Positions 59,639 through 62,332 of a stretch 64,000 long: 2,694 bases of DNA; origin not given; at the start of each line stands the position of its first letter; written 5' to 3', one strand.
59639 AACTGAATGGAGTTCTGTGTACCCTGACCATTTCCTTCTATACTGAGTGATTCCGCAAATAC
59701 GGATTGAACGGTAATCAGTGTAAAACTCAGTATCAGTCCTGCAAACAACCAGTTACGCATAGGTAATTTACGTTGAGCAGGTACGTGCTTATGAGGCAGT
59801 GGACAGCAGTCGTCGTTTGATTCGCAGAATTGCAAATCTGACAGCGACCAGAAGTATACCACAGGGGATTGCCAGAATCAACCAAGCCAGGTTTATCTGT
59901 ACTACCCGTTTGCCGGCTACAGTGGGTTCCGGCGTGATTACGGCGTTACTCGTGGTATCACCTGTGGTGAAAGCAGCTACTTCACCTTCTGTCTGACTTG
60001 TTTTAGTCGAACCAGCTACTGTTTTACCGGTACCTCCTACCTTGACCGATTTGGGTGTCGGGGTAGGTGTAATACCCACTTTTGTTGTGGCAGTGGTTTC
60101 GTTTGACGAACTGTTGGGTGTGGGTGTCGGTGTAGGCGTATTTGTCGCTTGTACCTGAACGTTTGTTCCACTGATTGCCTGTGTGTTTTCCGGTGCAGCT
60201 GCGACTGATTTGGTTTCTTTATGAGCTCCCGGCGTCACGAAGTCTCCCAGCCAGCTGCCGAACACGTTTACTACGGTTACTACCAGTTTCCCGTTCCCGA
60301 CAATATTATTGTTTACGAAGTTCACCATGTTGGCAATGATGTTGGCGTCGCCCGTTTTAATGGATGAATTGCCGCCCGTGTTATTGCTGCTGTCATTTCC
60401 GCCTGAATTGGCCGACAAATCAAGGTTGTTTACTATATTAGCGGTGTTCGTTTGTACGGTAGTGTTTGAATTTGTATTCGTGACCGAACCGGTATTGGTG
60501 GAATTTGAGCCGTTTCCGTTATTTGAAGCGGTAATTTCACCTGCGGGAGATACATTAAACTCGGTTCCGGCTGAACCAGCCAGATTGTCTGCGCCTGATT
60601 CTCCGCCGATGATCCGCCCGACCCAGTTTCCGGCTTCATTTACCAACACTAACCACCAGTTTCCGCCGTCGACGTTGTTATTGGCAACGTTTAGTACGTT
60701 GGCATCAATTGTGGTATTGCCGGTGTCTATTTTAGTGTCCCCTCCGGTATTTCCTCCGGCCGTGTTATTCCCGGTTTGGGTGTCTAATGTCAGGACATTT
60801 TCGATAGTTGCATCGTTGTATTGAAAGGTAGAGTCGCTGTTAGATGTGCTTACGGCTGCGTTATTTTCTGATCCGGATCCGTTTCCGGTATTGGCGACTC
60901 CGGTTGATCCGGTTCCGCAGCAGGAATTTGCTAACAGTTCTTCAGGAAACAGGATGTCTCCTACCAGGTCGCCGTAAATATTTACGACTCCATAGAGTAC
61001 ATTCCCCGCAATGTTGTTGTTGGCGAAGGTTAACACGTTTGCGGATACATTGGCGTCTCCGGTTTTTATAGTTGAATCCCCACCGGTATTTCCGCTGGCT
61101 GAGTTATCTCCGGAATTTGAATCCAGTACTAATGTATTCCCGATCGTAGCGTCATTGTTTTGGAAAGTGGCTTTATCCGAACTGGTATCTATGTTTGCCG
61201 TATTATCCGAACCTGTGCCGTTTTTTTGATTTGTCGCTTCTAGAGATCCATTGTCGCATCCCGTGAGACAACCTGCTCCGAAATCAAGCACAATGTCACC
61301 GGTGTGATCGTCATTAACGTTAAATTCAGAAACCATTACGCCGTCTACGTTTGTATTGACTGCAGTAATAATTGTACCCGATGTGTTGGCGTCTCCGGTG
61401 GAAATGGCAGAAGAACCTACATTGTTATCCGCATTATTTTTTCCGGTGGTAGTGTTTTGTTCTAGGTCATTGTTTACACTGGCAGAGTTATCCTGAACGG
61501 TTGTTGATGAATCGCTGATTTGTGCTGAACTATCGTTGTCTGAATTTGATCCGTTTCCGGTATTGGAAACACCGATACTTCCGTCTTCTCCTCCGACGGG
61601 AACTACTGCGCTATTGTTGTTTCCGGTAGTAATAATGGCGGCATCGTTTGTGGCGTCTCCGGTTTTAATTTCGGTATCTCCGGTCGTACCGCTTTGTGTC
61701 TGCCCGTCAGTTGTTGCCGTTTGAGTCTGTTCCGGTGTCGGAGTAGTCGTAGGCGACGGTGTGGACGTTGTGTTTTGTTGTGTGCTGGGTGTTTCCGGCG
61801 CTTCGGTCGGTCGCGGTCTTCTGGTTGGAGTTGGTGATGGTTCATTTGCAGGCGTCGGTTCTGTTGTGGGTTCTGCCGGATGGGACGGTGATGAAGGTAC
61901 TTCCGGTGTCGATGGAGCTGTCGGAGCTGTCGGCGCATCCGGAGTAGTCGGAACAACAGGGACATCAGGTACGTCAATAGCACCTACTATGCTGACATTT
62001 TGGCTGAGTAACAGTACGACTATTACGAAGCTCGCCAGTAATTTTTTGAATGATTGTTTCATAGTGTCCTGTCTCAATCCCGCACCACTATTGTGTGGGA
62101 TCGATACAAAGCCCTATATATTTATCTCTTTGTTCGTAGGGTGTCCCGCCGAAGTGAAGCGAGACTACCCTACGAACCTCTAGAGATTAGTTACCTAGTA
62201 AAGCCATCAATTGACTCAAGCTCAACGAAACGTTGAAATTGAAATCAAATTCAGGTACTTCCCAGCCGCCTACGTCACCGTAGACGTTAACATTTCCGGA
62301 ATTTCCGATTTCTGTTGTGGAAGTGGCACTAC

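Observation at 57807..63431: Sortase gene embedded in a cluster of four paralogous secreted proteins built from an unrecognised ~85-aa Asn/Thr/Gly/Asp-rich repeat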

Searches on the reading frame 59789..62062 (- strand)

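Call 3: search_protein_families(library=pfam, proteins=[window:59789-62062:-], max_evalue=1)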
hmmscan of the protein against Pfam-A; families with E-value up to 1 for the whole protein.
window:59789-62062:- (757 aa): 0 families

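Call 4: search_protein_families(library=ncbifam, proteins=[window:59789-62062:-], max_evalue=1)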
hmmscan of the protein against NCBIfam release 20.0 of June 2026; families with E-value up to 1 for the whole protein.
window:59789-62062:- (757 aa): 2 families
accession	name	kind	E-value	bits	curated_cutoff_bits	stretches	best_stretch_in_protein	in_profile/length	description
NF033761.1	gliding_GltJ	equivalog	0.0081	15.3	450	2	8-133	372-501/671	adventurous gliding motility protein GltJ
NF033479.0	Efa1_rel_toxin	subfamily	0.18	8.3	4000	1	483-547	2292-2351/3223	LifA/Efa1-related large cytotoxin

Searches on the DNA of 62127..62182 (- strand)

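Call 68: build_rna_model(alignment_id=A5, structure=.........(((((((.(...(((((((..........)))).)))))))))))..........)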
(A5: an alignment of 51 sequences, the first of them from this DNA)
Model R1 built from alignment A5 (51 sequences, 64 columns); structure: as given.
model positions 57; base pairs 15; branch points 0; effective number of sequences 51; information 0.793 bits per position. Calibrated on 0.2 Mb of random sequence (short: E-values are rough).
structure used (alignment columns):
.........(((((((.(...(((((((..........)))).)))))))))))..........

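Call 69: search_with_rna_model(model_id=R1, source=window, max_evalue=10, filters=off, show_alignments=3)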
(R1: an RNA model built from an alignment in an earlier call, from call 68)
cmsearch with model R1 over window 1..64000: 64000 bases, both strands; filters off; matches with E-value up to 10: 10.
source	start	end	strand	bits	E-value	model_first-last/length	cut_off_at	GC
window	62127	62182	-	50.7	1e-11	1-57/57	no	0.54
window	62127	62182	+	16.4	0.043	1-57/57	no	0.54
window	28353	28400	-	9.2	4.7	1-57/57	no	0.42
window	28039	28095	-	9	5.2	1-57/57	no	0.33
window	57440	57495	+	8.6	6.7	1-57/57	no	0.5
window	9539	9599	+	8.3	8.5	1-57/57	no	0.31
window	9276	9315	+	8.2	8.8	1-57/57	no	0.28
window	16745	16790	-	8.2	9.1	1-57/57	no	0.39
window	23626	23675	-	8.1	9.3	1-57/57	no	0.34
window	57440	57495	-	8.1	9.7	1-57/57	no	0.5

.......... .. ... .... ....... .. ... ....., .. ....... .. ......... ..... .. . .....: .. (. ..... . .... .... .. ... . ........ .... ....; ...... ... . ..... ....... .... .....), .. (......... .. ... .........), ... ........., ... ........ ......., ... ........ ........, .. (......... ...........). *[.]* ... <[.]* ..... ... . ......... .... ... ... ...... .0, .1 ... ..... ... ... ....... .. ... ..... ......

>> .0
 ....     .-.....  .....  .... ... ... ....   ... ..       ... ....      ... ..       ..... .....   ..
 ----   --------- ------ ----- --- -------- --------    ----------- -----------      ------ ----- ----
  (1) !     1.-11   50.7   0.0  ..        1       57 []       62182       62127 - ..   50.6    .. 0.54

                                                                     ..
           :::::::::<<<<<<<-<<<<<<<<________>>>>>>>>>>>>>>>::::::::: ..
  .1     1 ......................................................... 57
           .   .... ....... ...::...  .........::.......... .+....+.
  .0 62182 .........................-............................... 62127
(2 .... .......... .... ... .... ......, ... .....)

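Call 70: search_with_rna_model(model_id=R1, sources=[L001, L002, L003, L004, L005, L006, L007, L008, L009, L010, L011, L012, L013, L014, L015, L016, L017, L018, L019, L020, L021, L022, L023, L024, L025, L026, L027, L028, L029, L030, L031, L032, L033, L034, L035, L036, L037, L038, L039, L040, L041, L042, L043, L044, L045, L046, L047, L048, L049, L050, L051, L052, L053, L054, L055, L056, L057, L058, L059, L060, L061, L062, L063, L064, L065, L066, L067, L068, L069, L070, L071, L072], max_evalue=0.01)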
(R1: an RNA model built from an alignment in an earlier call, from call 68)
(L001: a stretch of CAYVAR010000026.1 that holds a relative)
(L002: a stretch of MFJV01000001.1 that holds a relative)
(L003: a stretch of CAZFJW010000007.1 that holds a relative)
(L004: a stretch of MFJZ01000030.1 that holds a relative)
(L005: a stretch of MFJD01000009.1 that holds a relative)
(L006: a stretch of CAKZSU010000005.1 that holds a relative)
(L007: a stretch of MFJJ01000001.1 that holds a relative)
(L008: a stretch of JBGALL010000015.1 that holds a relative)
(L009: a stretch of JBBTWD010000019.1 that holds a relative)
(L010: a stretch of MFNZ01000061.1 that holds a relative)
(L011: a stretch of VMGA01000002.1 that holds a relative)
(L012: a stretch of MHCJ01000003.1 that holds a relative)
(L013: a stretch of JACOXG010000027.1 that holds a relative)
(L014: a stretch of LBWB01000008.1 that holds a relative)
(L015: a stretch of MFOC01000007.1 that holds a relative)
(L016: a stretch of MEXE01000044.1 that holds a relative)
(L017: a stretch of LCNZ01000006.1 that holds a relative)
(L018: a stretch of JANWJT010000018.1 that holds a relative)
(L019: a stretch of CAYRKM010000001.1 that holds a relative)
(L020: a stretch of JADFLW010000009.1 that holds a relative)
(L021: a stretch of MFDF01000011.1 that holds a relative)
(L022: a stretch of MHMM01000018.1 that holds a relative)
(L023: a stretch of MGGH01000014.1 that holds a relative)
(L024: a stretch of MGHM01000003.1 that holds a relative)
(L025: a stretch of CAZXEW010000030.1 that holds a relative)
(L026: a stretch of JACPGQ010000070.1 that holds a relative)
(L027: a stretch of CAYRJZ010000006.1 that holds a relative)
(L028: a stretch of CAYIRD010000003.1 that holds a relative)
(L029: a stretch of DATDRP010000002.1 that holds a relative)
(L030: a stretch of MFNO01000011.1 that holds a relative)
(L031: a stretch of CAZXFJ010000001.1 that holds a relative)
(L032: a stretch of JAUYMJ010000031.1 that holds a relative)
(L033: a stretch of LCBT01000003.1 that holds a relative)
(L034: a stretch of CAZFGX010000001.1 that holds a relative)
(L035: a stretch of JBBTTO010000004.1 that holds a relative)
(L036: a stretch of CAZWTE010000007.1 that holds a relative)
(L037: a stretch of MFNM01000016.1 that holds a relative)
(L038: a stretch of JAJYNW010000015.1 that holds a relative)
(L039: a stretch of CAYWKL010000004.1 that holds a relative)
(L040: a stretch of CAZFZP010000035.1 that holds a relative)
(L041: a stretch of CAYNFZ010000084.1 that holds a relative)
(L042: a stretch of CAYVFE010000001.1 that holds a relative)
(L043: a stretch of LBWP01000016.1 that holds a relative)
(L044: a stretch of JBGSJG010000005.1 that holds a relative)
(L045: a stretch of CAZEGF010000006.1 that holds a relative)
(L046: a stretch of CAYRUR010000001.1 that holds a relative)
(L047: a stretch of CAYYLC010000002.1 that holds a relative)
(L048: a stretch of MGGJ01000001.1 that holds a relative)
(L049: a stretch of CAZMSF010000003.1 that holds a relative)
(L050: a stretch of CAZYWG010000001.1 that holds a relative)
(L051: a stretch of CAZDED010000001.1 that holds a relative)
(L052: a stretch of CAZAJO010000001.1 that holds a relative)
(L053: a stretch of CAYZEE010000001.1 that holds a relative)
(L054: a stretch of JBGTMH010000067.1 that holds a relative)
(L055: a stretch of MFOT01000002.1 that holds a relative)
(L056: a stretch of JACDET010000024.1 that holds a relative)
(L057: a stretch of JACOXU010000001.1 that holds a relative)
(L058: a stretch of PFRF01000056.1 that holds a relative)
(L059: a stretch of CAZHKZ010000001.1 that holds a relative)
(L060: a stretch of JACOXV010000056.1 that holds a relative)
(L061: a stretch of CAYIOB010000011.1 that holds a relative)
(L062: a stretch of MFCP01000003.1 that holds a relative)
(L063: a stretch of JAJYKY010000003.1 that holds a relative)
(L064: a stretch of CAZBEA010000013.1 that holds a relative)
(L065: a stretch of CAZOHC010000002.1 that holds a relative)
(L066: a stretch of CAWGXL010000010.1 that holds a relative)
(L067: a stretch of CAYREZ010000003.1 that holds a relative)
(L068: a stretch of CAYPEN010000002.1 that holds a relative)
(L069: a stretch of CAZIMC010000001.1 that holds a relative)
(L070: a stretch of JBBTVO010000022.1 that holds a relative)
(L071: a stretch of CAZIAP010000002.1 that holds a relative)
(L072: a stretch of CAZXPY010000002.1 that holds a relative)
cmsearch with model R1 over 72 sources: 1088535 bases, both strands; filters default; matches with E-value up to 0.01: 71.
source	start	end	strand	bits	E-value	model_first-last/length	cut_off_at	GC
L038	5616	5672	+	65.5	1.2e-14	1-57/57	no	0.42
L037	7096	7152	+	64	3.2e-14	1-57/57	no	0.49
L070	556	612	+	64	3.2e-14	1-57/57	no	0.49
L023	3933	3989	+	62.1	1.1e-13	1-57/57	no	0.44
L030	2949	3005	+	61.3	1.8e-13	1-57/57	no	0.47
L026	9250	9306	+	60.8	2.5e-13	1-57/57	no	0.47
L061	9241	9297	+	59.8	4.7e-13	1-57/57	no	0.53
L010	7127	7183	+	57.3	2.5e-12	1-57/57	no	0.42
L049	9257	9314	+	56.8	3.4e-12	1-57/57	no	0.41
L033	9280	9336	+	56.4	4.2e-12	1-57/57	no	0.44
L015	9271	9327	+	54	2e-11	1-57/57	no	0.49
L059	9251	9307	+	53.9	2.2e-11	1-57/57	no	0.42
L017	9257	9313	+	53.5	2.7e-11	1-57/57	no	0.46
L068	9290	9347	+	53.5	2.7e-11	1-57/57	no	0.47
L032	9241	9297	+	53.2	3.5e-11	1-57/57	no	0.51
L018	9229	9284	+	52.9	4.1e-11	1-57/57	no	0.55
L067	9273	9329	+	52.5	5.2e-11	1-57/57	no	0.51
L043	9308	9364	+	52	7.2e-11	1-57/57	no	0.44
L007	9226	9284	+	51.8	8.5e-11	1-57/57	no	0.49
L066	9226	9282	+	51.6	9.3e-11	1-57/57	no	0.47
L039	9173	9229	+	51.6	9.8e-11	1-57/57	no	0.46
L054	9225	9281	+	51.4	1.1e-10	1-57/57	no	0.51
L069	9299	9355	+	51.2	1.3e-10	1-57/57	no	0.49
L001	9233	9289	+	50.8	1.6e-10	1-57/57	no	0.6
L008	9234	9290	+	50.5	2e-10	1-57/57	no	0.49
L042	9285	9341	+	50.3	2.2e-10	1-57/57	no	0.51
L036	7612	7668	+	49.6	3.5e-10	1-57/57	no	0.49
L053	9265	9321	+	49.3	4.3e-10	1-57/57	no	0.53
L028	9241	9296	+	49.2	4.4e-10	1-57/57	no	0.54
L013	7588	7644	+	49.2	4.5e-10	1-57/57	no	0.46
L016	9258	9314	+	49.1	4.9e-10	1-57/57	no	0.56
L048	9254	9310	+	48.9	5.4e-10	1-57/57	no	0.63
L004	4071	4130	+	48.5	7.1e-10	1-57/57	no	0.53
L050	9265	9323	+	47.4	1.5e-09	1-57/57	no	0.42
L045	9277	9334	+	46.9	2e-09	1-57/57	no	0.45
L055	9254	9311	+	46.5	2.6e-09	1-57/57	no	0.47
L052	9286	9343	+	46.2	3.1e-09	1-57/57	no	0.45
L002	9242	9300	+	44.8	7.8e-09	1-57/57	no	0.49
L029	9316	9371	+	44.8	7.9e-09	1-57/57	no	0.45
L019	9251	9308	+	44.6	8.6e-09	1-57/57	no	0.52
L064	9227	9284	+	44.2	1.2e-08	1-57/57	no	0.53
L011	9272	9328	+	44.2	1.2e-08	1-57/57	no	0.53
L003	5997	6054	+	44.1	1.2e-08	1-57/57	no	0.52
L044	9328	9384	+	42.9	2.7e-08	1-57/57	no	0.6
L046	9227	9283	+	42.7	2.9e-08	1-57/57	no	0.44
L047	9279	9335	+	42.5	3.5e-08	1-57/57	no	0.54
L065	9208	9264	+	42.3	3.8e-08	1-57/57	no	0.47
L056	9228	9284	+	41.8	5.6e-08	1-57/57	no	0.44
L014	9281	9339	+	41.3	7.6e-08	1-57/57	no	0.56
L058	9246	9306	+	40.5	1.3e-07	1-57/57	no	0.41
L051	9288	9329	+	40.2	1.6e-07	10-50/57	no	0.45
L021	9237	9293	+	40.1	1.6e-07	1-57/57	no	0.42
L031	9246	9301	+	38.6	4.2e-07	1-57/57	no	0.5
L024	9315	9371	+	38.6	4.4e-07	1-57/57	no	0.54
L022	2452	2509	+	38.4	4.8e-07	1-57/57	no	0.45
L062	9291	9346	+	38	6.2e-07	1-57/57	no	0.54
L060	9256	9312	+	37.7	7.8e-07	1-57/57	no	0.53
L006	9222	9281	+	37.5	9e-07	1-57/57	no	0.47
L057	9259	9316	+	36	2.4e-06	1-57/57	no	0.52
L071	444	496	+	33.5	1.2e-05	1-57/57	no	0.45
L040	1147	1202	+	33.4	1.3e-05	1-57/57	no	0.54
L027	9237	9290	+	32.3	2.5e-05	1-57/57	no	0.46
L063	9245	9301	+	32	3e-05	1-57/57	no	0.67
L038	5616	5672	-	31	5.8e-05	1-57/57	no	0.42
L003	5997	6054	-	30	0.00012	1-57/57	no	0.52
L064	9227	9284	-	29.6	0.00015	1-57/57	no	0.53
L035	9250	9304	+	28.5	0.00031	1-57/57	no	0.49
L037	7096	7152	-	27.4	0.00062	1-57/57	no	0.49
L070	556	612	-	27.4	0.00062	1-57/57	no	0.49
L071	444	496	-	24.4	0.0041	1-57/57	no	0.45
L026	9250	9306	-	23.4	0.0079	1-57/57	no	0.47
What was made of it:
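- Tried and rejected: The covariance model finds no other copy in the window or in 1.09 Mb of related loci (calls 69, 70).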
